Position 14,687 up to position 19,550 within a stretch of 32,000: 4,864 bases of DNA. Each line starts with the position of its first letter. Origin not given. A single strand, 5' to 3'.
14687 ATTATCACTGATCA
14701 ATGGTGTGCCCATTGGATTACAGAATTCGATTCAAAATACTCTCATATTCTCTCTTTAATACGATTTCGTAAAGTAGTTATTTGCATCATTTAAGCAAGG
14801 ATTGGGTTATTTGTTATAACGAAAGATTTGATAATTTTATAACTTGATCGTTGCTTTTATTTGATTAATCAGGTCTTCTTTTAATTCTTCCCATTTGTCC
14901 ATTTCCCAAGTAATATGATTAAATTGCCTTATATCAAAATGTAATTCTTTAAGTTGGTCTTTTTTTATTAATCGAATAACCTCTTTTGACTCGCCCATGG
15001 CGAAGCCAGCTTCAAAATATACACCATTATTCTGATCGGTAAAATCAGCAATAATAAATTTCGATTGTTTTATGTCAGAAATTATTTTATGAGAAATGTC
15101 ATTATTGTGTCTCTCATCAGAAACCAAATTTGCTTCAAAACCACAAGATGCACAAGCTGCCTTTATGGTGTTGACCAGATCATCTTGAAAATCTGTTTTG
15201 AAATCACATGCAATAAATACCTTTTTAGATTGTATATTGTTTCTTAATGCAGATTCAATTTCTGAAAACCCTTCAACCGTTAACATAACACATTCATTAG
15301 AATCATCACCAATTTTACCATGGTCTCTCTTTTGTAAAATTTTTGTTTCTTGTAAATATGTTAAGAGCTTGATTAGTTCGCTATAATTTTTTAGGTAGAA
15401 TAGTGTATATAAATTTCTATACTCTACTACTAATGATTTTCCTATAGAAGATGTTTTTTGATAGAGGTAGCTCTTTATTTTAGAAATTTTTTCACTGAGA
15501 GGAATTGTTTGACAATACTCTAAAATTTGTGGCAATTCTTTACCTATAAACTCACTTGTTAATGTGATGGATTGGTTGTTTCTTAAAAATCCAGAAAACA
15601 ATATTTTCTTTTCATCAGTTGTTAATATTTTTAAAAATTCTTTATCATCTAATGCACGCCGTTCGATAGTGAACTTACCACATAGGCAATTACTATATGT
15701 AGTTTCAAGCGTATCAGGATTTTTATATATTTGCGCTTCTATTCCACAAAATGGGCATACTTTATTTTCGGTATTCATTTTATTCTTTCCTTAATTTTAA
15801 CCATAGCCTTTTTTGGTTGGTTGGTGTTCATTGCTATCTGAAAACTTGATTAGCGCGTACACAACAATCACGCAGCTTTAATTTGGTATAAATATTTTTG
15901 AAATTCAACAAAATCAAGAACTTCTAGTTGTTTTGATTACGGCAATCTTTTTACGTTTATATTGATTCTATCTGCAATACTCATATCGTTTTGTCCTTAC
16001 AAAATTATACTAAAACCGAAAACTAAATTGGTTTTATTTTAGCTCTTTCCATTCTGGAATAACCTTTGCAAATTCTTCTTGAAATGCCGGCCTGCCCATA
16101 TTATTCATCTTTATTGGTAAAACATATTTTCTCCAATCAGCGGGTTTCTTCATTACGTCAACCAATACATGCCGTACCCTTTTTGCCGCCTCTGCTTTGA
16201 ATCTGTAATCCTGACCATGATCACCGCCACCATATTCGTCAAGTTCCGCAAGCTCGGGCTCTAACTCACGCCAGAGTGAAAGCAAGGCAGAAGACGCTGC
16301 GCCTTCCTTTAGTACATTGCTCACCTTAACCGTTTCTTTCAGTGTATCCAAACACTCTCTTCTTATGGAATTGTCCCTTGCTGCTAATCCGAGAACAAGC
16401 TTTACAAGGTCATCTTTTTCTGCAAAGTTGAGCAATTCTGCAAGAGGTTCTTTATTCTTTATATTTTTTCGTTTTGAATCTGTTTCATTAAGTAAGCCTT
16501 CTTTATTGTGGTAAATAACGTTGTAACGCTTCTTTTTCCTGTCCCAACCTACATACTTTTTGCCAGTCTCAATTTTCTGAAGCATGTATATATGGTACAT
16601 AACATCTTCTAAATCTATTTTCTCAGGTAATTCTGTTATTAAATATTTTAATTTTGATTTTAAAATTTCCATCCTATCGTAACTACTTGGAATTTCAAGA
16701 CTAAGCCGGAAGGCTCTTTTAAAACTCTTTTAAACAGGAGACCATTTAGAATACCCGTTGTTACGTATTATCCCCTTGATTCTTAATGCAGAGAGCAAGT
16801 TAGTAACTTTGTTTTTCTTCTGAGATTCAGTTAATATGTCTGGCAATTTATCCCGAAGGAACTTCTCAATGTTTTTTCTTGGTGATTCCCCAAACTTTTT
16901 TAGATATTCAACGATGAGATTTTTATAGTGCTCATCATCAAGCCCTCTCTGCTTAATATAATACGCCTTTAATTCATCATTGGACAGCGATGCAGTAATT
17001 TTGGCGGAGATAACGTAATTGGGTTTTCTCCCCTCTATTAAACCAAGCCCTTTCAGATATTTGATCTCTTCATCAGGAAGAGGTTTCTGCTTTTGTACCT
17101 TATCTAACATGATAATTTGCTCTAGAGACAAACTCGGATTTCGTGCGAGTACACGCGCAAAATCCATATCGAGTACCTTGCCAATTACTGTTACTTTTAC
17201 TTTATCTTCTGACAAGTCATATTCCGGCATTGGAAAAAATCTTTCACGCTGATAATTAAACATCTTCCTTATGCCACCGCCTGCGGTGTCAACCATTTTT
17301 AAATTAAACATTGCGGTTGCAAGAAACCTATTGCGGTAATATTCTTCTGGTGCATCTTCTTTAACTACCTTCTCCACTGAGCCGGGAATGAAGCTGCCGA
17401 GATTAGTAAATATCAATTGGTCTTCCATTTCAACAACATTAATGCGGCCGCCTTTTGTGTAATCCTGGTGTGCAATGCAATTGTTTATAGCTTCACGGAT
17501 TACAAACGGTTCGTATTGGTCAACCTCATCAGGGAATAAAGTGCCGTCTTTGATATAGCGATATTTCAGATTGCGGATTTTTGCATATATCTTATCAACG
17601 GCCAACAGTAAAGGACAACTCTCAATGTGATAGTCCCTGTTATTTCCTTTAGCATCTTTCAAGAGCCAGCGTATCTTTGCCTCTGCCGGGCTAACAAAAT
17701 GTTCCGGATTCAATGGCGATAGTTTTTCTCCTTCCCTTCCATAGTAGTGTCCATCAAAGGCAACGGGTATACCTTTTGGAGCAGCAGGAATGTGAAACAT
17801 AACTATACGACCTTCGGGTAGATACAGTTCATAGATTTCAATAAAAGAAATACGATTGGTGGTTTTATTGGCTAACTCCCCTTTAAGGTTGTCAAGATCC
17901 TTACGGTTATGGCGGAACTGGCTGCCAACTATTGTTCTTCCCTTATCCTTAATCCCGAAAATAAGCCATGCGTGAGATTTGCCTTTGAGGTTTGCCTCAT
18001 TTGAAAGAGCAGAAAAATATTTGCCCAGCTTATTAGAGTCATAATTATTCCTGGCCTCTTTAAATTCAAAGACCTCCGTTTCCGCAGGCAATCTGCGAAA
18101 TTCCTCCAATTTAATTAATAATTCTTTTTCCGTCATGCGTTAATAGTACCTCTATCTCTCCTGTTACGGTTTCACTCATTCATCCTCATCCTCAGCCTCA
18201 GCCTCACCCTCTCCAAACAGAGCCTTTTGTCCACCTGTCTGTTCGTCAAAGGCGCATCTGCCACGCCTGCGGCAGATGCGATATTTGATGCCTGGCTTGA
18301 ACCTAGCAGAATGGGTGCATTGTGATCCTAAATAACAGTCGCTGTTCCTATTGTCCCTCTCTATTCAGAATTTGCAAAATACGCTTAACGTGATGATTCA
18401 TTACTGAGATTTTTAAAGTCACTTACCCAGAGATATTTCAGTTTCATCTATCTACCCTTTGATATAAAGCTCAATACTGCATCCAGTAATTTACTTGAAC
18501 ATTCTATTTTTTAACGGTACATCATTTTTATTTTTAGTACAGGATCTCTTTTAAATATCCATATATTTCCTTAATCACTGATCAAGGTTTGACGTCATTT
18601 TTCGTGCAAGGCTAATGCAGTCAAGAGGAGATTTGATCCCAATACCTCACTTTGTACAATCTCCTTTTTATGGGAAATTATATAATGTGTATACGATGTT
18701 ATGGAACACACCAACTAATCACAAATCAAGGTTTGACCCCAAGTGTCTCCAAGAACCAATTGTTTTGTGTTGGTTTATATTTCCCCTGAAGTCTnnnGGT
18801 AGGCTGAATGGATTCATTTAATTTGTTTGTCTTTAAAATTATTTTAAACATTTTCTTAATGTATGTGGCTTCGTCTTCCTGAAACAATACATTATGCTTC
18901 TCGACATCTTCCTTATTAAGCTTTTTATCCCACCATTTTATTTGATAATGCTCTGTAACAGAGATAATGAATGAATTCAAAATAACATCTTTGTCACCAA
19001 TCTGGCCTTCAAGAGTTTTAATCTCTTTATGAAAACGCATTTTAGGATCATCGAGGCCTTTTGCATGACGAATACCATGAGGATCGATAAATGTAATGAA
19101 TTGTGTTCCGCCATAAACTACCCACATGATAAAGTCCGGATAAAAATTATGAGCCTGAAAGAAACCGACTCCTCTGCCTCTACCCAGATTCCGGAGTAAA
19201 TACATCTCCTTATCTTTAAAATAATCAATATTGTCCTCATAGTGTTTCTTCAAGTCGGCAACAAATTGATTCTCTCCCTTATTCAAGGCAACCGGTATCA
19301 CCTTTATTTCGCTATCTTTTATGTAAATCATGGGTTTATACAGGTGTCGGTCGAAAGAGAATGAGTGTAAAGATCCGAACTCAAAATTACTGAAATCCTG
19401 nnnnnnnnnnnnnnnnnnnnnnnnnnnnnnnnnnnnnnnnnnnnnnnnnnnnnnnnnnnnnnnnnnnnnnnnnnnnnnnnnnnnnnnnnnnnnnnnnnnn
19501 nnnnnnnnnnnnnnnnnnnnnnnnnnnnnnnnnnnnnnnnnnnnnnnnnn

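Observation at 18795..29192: SNF2 helicase / long N6A-MTase / Fic / Res-like helicase-nuclease cluster that fits no canonical R-M, BREX or DISARM layout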

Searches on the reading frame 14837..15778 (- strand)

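Call 12: search_protein_families(library=ncbifam, proteins=[window:14837-15778:-], max_evalue=0.001)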
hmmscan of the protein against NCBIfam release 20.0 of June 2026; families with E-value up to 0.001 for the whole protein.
window:14837-15778:- (313 aa): 1 family
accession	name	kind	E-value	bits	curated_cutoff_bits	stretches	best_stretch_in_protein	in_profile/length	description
TIGR03655.1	anti_R_Lar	subfamily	0.00079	19.7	39.6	0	6-34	2-34/55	Lar family restriction alleviation protein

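Call 52: search_protein_families(library=padloc, proteins=[window:14837-15778:-], max_evalue=0.001)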
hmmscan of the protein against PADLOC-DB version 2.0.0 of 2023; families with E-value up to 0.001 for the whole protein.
window:14837-15778:- (313 aa): 1 family
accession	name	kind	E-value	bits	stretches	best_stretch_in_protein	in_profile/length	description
PDLC00733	Effector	-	1.5e-07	28.6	1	224-308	289-372/388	TIR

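Call 53: search_protein_families(library=pfam, proteins=[window:14837-15778:-], max_evalue=0.001)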
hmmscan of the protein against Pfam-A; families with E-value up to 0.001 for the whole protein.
window:14837-15778:- (313 aa): 1 family
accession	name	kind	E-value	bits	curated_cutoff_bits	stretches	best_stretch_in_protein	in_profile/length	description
PF05014.21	Nuc_deoxyrib_tr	-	1.3e-05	25.7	28.8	1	196-274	11-100/117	Nucleoside 2-deoxyribosyltransferase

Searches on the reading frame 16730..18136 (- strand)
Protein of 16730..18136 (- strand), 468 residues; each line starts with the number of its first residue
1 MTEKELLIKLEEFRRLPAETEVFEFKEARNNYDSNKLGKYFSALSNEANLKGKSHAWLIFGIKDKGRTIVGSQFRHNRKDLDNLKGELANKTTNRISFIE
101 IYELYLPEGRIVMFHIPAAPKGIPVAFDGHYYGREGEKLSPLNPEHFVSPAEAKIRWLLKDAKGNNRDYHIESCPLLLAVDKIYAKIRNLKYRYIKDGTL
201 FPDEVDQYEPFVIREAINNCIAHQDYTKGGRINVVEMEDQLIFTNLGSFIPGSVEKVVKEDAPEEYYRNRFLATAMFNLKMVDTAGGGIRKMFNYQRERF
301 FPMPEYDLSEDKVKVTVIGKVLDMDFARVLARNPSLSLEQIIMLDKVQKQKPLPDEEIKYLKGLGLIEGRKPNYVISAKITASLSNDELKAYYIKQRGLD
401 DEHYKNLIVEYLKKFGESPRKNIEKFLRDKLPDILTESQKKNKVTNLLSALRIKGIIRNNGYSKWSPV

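Call 12: search_protein_families(library=ncbifam, proteins=[window:16730-18136:-], max_evalue=0.001)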
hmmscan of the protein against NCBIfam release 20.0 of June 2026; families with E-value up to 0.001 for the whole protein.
window:16730-18136:- (468 aa): 0 families

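Call 52: search_protein_families(library=padloc, proteins=[window:16730-18136:-], max_evalue=0.001)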
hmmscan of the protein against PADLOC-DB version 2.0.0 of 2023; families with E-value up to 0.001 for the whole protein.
window:16730-18136:- (468 aa): 4 families
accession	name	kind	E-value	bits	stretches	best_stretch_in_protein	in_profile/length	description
PDLC05032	PDC-S50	-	3.3e-05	21.2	1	5-93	4-88/387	-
PDLC02402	Aga_SIR2-PNTD1-PNTD2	-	4.3e-05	19.8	1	201-293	435-536/876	Class I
PDLC02394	pAgo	-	9.6e-05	18.3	0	200-319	308-436/1121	-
PDLC02418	Aga_SIR2-Kinase-PNTD1-PNTD2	-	0.00064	16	1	201-260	313-380/756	Class I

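Call 53: search_protein_families(library=pfam, proteins=[window:16730-18136:-], max_evalue=0.001)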
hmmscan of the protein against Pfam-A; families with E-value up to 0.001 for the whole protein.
window:16730-18136:- (468 aa): 2 families
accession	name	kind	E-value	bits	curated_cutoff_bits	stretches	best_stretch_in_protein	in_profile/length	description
PF04326.19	SLFN_AlbA_2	-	4e-15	56.8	25.3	1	19-141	1-116/118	Schlafen, AlbA_2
PF13749.12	HATPase_c_4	-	5e-12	46.1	26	1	229-316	1-88/89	Putative ATP-dependent DNA helicase recG C-terminal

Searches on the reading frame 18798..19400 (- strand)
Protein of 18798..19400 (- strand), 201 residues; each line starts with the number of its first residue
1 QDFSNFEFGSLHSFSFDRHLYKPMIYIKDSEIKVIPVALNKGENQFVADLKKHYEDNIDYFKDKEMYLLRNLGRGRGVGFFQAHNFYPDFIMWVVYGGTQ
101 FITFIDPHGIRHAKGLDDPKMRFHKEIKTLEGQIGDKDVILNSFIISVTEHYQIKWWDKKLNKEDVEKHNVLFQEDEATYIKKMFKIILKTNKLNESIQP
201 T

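Call 86: search_protein_families(library=padloc, proteins=[window:18798-19400:-], max_evalue=0.01)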
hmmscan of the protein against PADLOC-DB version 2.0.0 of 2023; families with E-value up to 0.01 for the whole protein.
window:18798-19400:- (201 aa): 1 family
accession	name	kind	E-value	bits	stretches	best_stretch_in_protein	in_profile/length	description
PDLC03654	REase_III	-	1.2e-31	107.4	1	12-190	944-1129/1154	Type III restriction enzyme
